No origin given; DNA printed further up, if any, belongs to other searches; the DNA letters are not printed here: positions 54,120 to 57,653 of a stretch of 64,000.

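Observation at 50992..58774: At least three additional, structurally distinct host-recognition candidates downstream of the baseplate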

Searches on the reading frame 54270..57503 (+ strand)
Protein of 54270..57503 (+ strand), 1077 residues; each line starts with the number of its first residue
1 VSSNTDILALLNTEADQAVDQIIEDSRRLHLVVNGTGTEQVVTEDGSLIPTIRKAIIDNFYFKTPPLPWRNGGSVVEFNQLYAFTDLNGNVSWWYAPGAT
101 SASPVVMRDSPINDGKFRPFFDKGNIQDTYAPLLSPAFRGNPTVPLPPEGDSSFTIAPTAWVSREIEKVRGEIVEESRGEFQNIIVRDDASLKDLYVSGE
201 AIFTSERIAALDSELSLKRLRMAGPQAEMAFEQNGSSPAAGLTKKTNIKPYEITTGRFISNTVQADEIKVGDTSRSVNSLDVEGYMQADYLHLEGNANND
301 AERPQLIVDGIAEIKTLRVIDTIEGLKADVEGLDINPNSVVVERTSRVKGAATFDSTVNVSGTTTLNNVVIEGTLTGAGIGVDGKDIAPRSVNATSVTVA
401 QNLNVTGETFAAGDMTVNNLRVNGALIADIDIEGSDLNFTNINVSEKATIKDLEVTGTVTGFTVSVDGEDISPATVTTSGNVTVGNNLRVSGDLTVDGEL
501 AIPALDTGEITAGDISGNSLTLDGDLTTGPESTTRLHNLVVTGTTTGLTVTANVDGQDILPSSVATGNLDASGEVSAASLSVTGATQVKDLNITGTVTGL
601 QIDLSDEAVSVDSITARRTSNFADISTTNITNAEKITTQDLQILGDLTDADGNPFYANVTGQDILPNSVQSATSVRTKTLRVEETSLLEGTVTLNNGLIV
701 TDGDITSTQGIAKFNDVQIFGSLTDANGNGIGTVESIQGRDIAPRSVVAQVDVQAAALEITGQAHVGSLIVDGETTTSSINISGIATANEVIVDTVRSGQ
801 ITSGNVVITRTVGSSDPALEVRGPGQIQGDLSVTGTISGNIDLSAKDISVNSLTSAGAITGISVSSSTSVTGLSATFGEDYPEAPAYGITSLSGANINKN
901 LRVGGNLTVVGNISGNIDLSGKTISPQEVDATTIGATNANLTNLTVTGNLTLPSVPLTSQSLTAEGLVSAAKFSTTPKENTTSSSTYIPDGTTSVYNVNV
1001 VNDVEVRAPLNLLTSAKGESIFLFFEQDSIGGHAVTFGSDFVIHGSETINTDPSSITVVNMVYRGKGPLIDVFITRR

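Call 4: search_protein_families(library=pfam, proteins=[window:54270-57503:+], max_evalue=0.1)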
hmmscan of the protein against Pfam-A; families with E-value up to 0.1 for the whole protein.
window:54270-57503:+ (1077 aa): 0 families

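Call 5: search_protein_families(library=phrogs, proteins=[window:54270-57503:+], max_evalue=0.01)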
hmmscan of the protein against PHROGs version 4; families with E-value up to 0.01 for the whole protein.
window:54270-57503:+ (1077 aa): 1 family
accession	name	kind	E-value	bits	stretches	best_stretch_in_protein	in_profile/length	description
phrog_4549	-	tail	2.4e-249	831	4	1-430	142-562/869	tail fiber protein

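Call 10: search_solved_structures(query=window:54270-57503:+, max_evalue=0.01)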
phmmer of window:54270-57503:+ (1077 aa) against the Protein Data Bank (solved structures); distinct sequences matched with E-value up to 0.01: 1.
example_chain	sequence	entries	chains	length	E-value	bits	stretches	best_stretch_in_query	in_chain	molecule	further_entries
9cuy_g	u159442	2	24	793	9.1e-235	785.1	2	1-503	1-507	Putative tail fiber protein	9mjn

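Call 70: search_protein_families(library=pfam, proteins=[window:54270-57503:+], max_evalue=10)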
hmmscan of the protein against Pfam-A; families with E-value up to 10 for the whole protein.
window:54270-57503:+ (1077 aa): 1 family
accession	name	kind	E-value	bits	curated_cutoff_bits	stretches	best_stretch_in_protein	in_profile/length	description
PF16238.11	DUF4897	-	0.15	12.4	28.6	1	660-702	60-102/157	Domain of unknown function (DUF4897)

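Call 75: find_homologous_proteins(query=window:54270-57503:+, max_evalue=1e-10)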
Query window:54270-57503:+ (1077 aa): 121 proteins with E <= 1e-10 among 8000 candidates; the best 120 are listed.
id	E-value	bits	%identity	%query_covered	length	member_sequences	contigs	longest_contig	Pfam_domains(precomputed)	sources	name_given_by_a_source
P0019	0.0e+0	2155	94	100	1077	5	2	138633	PF26208.1,PF26209.2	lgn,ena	-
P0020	0.0e+0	1655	71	100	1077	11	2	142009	PF26208.1,PF26209.2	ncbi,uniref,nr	ncbi:tail fiber protein [Escherichia phage A73]|uniref:Tail fiber protein n=1 Tax=Escherichia phage 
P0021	0.0e+0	1623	71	100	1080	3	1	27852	PF26208.1,PF26209.2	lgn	-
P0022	0.0e+0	1088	52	100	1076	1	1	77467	PF26208.1,PF26209.2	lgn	-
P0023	0.0e+0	1084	52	100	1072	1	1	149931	PF26208.1,PF26209.2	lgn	-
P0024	0.0e+0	1079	52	100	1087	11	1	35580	PF26208.1,PF26209.2,PF04519.20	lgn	-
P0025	0.0e+0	1075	51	100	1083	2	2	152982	PF26208.1,PF26209.2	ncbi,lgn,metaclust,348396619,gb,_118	metaclust:\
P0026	0.0e+0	1075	52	100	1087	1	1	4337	PF26208.1,PF26209.2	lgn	-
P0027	0.0e+0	1071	52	100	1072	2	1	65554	PF26208.1,PF26209.2,PF04519.20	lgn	-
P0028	0.0e+0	1070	52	100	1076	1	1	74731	PF26208.1,PF26209.2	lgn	-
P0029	0.0e+0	1065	51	100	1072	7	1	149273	PF26208.1,PF26209.2,PF04519.20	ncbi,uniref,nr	ncbi:tail fiber protein [Cronobacter phage CR3]|uniref:Putative tail fiber protein 2 n=1 Tax=Cronoba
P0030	0.0e+0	1065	51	100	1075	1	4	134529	PF26208.1,PF26209.2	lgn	-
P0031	0.0e+0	1064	52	100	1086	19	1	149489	PF26208.1,PF26209.2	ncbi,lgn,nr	ncbi:putative tail fiber protein [Klebsiella phage vB_KaeM_KaOmega]|nr:putative tail fiber protein [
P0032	0.0e+0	1059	52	100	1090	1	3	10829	PF26208.1,PF26209.2,PF04519.20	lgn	-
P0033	0.0e+0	1050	51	100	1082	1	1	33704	PF26208.1,PF26209.2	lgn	-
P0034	0.0e+0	1038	51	100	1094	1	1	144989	PF26208.1,PF26209.2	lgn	-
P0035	0.0e+0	1028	50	100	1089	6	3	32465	PF26208.1,PF26209.2,PF04519.20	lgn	-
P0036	0.0e+0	1027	50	100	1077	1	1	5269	PF26208.1,PF26209.2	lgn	-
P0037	0.0e+0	1013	50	100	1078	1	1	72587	PF26208.1,PF26209.2,PF04519.20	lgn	-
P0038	1.9e-298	1011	49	100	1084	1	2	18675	PF26208.1,PF26209.2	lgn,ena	-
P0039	2.9e-295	1000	50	100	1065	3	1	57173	PF26208.1,PF26209.2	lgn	-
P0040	3.8e-293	993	49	100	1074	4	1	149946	PF26208.1,PF26209.2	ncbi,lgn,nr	ncbi:hypothetical protein F9047_11085 [Escherichia coli]|nr:hypothetical protein F9047_11085 [Escher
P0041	3.9e-289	980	48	100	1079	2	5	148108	PF26208.1,PF26209.2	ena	-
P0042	6.6e-287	973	48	100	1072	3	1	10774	PF26208.1,PF26209.2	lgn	-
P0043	4.1e-285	967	47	100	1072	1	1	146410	PF26208.1,PF26209.2,PF04519.20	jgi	-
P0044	2.2e-284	964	47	100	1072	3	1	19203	PF26208.1,PF26209.2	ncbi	-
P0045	2.3e-270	918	46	100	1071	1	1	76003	PF26208.1,PF26209.2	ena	-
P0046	6.9e-269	913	47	100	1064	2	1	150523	PF26208.1,PF26209.2,PF04519.20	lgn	-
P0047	1.2e-250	853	56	46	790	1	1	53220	PF26208.1,PF26209.2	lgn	-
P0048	3.4e-230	785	53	49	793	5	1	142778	PF26208.1,PF26209.2,PF04519.20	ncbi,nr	ncbi:putative tail fiber protein [Pectobacterium phage vB_PatM_CB7]|nr:putative tail fiber protein [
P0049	5.2e-219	748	52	55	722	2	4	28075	PF26208.1,PF26209.2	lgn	-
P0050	2.0e-188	647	40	99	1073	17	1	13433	PF26208.1,PF26209.2,PF04519.20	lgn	-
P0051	6.0e-188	645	39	99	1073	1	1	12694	PF26208.1,PF26209.2,PF04519.20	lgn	-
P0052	1.4e-173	598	46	58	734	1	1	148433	PF26208.1,PF26209.2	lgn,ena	-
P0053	8.7e-167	575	46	62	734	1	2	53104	PF26208.1,PF26209.2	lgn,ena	-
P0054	9.5e-149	515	33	100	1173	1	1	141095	PF26208.1,PF26209.2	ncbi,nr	ncbi:putative tail fiber protein 2 [Salmonella phage SSBI34]|nr:putative tail fiber protein 2 [Salmo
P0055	4.5e-146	507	33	100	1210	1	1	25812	PF26208.1,PF26209.2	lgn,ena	-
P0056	4.8e-146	506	33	100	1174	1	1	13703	PF26208.1,PF26209.2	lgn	-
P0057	1.5e-143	498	35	100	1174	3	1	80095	PF26208.1,PF26209.2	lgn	-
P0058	6.4e-140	486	31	100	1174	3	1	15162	PF26208.1,PF26209.2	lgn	-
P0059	2.1e-139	484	32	100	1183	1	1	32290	PF26208.1,PF26209.2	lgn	-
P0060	8.4e-135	469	31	100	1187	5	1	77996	PF26208.1,PF26209.2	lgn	-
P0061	1.5e-129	452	32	100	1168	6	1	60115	PF26208.1,PF26209.2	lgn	-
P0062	4.9e-117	410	45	46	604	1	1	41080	PF26208.1,PF26209.2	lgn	-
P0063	1.8e-103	366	39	45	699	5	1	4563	PF26208.1,PF26209.2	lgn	-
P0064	3.4e-87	312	38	44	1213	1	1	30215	PF26208.1,PF26209.2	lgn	-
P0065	4.4e-87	311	37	44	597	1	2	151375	PF26208.1,PF26209.2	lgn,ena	-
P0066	2.5e-85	305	37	44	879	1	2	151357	PF26208.1,PF26209.2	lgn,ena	-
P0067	4.0e-83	298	40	40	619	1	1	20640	PF26208.1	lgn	-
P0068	2.6e-82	295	39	46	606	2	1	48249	PF26208.1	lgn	-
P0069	2.1e-80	289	38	45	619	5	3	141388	PF26208.1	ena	-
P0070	6.5e-79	284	34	49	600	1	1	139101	PF26208.1,PF26209.2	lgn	-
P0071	5.0e-78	281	38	45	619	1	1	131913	PF26208.1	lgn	-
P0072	1.6e-76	276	36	45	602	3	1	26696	PF26208.1,PF26209.2,PF04519.20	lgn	-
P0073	3.0e-76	275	33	47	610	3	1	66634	PF26208.1,PF26209.2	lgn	-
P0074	5.0e-76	275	36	44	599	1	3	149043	PF26208.1,PF26209.2,PF04519.20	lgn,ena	-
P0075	6.0e-76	274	36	44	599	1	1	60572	PF26208.1,PF26209.2,PF04519.20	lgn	-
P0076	6.5e-76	274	33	58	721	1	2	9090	PF26208.1,PF26209.2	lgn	-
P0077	8.1e-76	274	35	45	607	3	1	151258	PF26208.1,PF26209.2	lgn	-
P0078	3.6e-72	262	36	46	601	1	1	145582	PF26208.1,PF26209.2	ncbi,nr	ncbi:hypothetical protein [Cronobacter phage EspYZU08]|nr:hypothetical protein [Cronobacter phage Es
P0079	2.2e-71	259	34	54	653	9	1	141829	PF26208.1,PF26209.2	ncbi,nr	ncbi:putative tail fiber protein [Salmonella phage GEC_vB_MG]|nr:putative tail fiber protein [Salmon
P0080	3.3e-71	259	35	43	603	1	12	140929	PF26208.1,PF26209.2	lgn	-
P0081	2.5e-70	256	34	54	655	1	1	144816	PF26208.1,PF26209.2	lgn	-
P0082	2.2e-69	253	32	55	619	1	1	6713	PF26208.1,PF26209.2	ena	-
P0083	4.2e-68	248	33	53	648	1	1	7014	PF26208.1,PF26209.2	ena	-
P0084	5.9e-68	248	33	53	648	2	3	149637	PF26208.1,PF26209.2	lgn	-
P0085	1.5e-66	243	33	54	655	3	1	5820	PF26208.1,PF26209.2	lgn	-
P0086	7.8e-65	238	33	54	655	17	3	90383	PF26208.1,PF26209.2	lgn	-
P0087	1.6e-62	230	33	44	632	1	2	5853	PF26208.1,PF26209.2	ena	-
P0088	2.8e-62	229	32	47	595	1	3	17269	PF26208.1,PF26209.2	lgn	-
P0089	3.7e-62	229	33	43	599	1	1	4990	PF26208.1,PF26209.2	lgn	-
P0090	7.3e-62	228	32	47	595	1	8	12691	PF26208.1,PF26209.2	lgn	-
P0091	3.8e-61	225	33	47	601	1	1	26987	PF26208.1,PF26209.2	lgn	-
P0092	4.4e-61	225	32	47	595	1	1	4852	PF26208.1,PF26209.2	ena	-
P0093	7.2e-61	225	32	47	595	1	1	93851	PF26208.1,PF26209.2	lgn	-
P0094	9.1e-61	224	31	47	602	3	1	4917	PF26208.1,PF26209.2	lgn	-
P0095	1.0e-60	224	33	43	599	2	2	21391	PF26208.1,PF26209.2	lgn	-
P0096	1.6e-60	223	32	47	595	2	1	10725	PF26208.1,PF26209.2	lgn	-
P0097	2.7e-60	223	32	44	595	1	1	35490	PF26208.1,PF26209.2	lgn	-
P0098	3.0e-60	222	31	47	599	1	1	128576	PF26208.1,PF26209.2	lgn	-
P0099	3.0e-60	222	32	47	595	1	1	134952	PF26208.1,PF26209.2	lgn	-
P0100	2.1e-59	220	32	42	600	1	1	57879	PF26208.1,PF26209.2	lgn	-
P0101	3.0e-59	219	32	47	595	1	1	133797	PF26208.1,PF26209.2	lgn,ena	-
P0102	8.7e-59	218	32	48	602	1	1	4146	PF26208.1,PF26209.2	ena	-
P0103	1.1e-58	217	31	47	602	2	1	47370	PF26208.1,PF26209.2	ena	-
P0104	2.0e-58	216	32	47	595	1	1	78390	PF26208.1,PF26209.2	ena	-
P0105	1.1e-57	214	30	47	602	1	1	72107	PF26208.1,PF26209.2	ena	-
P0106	1.8e-57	213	32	44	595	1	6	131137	PF26208.1,PF26209.2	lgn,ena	-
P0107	2.2e-57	213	31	47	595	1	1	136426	PF26208.1,PF26209.2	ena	-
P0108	2.8e-57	213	31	47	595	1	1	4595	PF26208.1,PF26209.2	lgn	-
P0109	4.9e-57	212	31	47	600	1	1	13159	PF26208.1,PF26209.2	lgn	-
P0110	4.9e-57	212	34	34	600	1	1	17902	PF26208.1,PF26209.2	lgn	-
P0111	6.7e-57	211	31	44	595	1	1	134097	PF26208.1,PF26209.2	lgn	-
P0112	7.1e-57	211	34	34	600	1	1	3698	PF26208.1,PF26209.2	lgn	-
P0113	7.2e-57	211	32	44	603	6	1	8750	PF26208.1,PF26209.2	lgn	-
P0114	7.6e-57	211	32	47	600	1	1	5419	PF26208.1,PF26209.2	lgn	-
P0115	8.6e-57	211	33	43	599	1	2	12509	PF26208.1,PF26209.2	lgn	-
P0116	1.5e-56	210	31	47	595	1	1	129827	PF26208.1,PF26209.2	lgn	-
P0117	1.9e-56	210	31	47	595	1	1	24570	PF26208.1,PF26209.2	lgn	-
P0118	2.8e-56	209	31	47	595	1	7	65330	PF26208.1,PF26209.2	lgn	-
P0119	4.2e-56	209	34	34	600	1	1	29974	PF26208.1,PF26209.2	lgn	-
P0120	6.2e-56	208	32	42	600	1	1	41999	PF26208.1,PF26209.2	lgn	-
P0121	6.3e-56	208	32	47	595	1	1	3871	PF26208.1,PF26209.2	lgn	-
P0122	8.4e-56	208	34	34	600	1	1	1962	PF26208.1,PF26209.2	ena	-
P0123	1.0e-55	207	31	47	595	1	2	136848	PF26208.1,PF26209.2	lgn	-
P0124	1.2e-55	207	32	42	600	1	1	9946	PF26208.1,PF26209.2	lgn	-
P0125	3.7e-55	206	31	47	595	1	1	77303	PF26208.1,PF26209.2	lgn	-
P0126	7.2e-55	205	31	47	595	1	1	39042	PF26208.1,PF26209.2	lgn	-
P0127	9.5e-55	204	31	47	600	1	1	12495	PF26208.1,PF26209.2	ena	-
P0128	1.6e-54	204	31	47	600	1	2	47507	PF26208.1,PF26209.2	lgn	-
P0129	2.4e-54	203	31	47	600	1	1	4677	PF26208.1,PF26209.2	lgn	-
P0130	4.4e-54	202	32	47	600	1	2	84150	PF26208.1,PF26209.2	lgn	-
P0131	1.8e-53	200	31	47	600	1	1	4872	PF26208.1,PF26209.2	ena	-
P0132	1.9e-53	200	31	47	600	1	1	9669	PF26208.1,PF26209.2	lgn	-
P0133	8.7e-53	198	31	47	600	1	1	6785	PF26208.1,PF26209.2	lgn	-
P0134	1.6e-52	197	31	43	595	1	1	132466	PF26208.1,PF26209.2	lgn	-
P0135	3.8e-45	172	46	17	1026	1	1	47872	PF26208.1,PF27308.1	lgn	-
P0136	4.4e-44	169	41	19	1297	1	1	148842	PF26208.1,PF27308.1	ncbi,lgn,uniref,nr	ncbi:hypothetical protein Hena1_01680 [Erwinia phage Hena1]|uniref:Putative phage tail fibre N-termi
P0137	3.5e-43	166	41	20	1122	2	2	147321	PF26208.1,PF27308.1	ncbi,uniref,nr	ncbi:hypothetical protein pEaSNUABM56_00094 [Erwinia phage pEa_SNUABM_56]|uniref:Putative tail fiber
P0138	3.3e-42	163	28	69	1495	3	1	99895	PF26209.2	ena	-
